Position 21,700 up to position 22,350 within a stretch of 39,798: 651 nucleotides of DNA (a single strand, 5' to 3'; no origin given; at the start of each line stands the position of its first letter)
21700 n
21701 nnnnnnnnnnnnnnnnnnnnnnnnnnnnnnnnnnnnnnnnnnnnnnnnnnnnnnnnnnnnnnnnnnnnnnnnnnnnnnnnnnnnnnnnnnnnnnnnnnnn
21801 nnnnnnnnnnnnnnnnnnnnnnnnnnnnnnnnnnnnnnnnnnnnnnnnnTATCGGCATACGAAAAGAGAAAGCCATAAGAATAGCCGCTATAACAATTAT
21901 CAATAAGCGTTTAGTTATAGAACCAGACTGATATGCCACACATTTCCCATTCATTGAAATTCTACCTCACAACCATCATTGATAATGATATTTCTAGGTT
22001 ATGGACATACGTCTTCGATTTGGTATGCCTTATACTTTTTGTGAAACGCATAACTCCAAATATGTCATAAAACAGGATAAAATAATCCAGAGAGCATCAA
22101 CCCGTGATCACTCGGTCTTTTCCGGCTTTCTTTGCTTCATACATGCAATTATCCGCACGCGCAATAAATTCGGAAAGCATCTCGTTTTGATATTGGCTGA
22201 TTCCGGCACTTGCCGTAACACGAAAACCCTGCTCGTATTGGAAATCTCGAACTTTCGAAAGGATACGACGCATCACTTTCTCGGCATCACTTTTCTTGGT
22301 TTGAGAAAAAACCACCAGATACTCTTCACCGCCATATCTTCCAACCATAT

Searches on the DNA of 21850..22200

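Call 57: search_rna_families(source=window, start=21850, end=22200, threshold=evalue, max_evalue=10)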
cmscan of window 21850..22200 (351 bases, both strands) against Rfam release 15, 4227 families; matches with E-value up to 10: 2.
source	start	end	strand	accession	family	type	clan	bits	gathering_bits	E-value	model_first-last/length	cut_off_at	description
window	21913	22091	-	RF01476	rliF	Gene; sRNA;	-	17.2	60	1.3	1-220/220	no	Listeria sRNA rliF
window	21889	21993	-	RF00721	MIR475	Gene; miRNA;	-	15.7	70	3.9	1-128/128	no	MIR475 microRNA precursor family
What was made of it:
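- On c-di-GMP effector or c-di-GMP-controlled gene (PilZ, MshEN, I-site-type receptors; c-di-GMP-I/II riboswitches): In E-value mode on 21850-22200 only two chance-level hits appear (call 57).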
